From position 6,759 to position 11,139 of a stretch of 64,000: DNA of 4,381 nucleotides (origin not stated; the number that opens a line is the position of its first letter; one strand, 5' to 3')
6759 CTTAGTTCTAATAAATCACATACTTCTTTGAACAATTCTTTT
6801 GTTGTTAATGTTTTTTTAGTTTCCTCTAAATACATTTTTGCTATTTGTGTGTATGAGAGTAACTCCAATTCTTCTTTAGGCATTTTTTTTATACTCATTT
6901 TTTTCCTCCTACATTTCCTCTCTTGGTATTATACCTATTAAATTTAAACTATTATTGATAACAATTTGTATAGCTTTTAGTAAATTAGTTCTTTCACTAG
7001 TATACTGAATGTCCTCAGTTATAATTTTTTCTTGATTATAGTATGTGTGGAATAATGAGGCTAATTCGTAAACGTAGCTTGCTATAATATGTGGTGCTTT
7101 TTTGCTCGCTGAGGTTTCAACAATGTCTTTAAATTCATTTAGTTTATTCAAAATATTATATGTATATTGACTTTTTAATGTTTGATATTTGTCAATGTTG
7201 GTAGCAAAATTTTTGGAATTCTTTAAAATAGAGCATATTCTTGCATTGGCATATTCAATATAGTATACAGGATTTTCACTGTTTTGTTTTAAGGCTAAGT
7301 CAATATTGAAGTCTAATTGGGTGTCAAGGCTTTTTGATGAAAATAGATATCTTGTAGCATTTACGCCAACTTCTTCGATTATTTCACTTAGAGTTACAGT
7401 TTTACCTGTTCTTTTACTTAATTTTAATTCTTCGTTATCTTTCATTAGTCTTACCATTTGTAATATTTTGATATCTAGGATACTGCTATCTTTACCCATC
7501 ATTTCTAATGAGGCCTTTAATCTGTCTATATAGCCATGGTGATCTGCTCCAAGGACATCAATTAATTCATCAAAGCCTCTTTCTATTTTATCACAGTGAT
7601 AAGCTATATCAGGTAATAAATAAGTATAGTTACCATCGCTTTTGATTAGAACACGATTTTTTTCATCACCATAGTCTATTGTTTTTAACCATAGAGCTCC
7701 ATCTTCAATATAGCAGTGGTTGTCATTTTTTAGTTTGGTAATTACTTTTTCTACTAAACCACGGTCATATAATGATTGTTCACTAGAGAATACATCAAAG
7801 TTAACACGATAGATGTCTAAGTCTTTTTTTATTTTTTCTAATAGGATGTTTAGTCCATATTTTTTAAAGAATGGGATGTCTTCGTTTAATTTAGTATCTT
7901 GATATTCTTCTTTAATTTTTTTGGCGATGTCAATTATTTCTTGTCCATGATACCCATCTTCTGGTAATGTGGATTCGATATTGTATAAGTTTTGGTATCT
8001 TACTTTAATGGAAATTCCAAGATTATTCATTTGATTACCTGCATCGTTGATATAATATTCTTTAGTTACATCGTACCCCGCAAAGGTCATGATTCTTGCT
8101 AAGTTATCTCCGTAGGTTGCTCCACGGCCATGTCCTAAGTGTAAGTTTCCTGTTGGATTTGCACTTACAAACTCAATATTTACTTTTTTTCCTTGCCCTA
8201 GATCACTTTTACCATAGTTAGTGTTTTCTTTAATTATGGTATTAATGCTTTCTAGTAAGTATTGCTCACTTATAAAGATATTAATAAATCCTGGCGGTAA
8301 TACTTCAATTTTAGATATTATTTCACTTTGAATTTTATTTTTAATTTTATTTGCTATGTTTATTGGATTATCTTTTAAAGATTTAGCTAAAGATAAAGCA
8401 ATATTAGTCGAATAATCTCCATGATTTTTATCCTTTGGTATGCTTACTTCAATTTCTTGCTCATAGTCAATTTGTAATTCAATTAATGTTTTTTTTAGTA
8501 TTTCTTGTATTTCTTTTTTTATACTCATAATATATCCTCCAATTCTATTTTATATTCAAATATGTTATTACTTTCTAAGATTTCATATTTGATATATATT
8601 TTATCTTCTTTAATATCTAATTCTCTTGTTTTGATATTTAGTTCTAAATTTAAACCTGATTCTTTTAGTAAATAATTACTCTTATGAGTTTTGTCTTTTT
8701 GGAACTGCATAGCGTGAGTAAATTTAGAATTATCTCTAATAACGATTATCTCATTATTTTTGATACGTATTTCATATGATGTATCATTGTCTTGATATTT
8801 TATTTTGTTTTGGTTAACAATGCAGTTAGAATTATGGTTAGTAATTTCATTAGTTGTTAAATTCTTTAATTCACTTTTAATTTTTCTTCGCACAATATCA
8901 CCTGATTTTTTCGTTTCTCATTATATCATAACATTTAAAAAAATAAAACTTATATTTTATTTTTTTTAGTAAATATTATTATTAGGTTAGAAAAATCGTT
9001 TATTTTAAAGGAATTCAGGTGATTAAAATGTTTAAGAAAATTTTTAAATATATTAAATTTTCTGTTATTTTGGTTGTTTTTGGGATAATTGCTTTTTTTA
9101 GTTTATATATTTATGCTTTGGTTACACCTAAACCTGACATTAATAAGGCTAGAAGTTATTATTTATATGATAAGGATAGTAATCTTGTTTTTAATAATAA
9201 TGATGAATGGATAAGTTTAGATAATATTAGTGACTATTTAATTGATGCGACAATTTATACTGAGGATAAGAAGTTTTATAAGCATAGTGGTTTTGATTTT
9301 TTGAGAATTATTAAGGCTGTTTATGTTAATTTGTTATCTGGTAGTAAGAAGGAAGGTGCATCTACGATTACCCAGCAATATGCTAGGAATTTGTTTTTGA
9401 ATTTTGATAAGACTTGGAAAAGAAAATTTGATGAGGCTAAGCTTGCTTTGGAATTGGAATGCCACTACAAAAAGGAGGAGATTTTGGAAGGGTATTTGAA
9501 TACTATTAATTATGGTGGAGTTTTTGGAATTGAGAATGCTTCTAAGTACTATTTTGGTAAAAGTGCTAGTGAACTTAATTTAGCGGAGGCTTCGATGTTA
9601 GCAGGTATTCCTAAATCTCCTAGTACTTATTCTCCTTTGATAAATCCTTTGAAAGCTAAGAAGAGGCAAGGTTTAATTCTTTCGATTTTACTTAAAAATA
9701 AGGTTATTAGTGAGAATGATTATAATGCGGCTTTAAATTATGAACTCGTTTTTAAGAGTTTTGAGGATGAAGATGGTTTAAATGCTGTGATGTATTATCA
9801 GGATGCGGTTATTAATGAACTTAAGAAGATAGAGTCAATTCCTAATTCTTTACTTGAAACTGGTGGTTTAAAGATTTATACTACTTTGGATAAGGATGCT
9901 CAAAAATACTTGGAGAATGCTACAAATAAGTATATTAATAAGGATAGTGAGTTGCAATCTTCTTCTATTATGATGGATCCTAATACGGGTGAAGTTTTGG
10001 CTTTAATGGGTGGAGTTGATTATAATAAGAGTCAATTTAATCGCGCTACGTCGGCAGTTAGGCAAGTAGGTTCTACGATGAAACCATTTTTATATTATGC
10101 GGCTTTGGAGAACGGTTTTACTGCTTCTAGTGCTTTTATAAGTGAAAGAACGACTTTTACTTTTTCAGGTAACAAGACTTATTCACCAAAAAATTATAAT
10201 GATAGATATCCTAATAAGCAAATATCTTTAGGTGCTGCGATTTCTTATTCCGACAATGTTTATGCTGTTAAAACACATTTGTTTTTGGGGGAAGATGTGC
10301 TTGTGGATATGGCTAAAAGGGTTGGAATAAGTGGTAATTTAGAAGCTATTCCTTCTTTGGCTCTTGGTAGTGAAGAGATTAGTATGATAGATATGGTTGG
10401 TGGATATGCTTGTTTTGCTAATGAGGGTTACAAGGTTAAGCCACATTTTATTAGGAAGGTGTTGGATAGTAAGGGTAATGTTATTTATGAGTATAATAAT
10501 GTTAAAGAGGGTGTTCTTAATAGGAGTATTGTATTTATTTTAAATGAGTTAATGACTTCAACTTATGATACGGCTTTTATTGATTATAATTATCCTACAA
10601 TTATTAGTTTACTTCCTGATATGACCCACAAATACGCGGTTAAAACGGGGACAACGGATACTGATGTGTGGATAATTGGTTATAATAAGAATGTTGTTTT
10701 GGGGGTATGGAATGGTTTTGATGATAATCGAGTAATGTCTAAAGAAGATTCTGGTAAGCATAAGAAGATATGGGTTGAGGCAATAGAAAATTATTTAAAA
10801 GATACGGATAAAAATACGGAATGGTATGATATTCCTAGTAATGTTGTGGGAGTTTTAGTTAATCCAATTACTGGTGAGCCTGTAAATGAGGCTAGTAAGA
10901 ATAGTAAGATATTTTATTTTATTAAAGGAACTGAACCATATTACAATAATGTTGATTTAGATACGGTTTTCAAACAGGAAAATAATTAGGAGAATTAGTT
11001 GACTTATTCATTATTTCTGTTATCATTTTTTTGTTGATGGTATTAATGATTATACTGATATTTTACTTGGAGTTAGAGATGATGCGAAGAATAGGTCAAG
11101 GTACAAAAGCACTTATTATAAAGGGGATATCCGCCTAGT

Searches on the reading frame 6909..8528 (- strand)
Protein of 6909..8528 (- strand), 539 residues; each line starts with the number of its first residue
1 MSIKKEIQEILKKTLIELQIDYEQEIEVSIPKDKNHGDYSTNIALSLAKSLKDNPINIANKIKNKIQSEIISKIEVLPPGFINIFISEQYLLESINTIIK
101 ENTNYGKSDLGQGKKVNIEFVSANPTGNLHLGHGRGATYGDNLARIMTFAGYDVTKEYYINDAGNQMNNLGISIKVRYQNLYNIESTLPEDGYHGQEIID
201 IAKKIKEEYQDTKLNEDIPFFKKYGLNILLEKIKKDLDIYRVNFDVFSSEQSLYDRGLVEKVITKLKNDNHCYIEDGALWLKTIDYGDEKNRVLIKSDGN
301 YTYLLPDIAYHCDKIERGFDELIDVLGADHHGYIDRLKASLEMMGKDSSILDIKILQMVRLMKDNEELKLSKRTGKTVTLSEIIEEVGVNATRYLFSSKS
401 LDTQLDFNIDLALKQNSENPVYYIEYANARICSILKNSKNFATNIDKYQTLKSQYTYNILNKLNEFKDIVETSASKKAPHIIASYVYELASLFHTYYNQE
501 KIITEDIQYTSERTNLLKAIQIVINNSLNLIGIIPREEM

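Call 11: search_protein_families(library=pfam, proteins=[window:6909-8528:-])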
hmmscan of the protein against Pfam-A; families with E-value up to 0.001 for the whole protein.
window:6909-8528:- (539 aa): 5 families
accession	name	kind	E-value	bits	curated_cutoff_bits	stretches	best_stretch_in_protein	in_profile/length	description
PF05746.21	DALR_1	-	2.4e-26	92.6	22.3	1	424-539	1-117/117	DALR anticodon binding domain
PF00750.26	tRNA-synt_1d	-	1.4e-25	90.4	23.3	1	96-393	3-304/349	tRNA synthetases class I (R), catalytic domain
PF03485.21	Arg_tRNA_synt_N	-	3.8e-23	82.3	21.5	1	6-86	2-85/85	Arginyl tRNA synthetase N terminal domain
PF00133.28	tRNA-synt_1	-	3.3e-05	23.3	22.7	0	124-214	33-116/414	tRNA synthetases class I (I, L, M and V)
PF01406.26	tRNA-synt_1e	-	0.00012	22.1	27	0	114-155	8-49/301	tRNA synthetases class I (C) catalytic domain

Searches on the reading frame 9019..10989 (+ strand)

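Call 11: search_protein_families(library=pfam, proteins=[window:9019-10989:+])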
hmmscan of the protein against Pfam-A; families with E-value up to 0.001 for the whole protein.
window:9019-10989:+ (656 aa): 2 families
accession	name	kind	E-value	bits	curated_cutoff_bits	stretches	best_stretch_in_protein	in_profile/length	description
PF00912.28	Transgly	-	8.7e-59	198.4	27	1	59-222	11-175/178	Transglycosylase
PF00905.27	Transpeptidase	-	1.9e-25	90.1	22.1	1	317-548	4-244/299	Penicillin binding protein transpeptidase domain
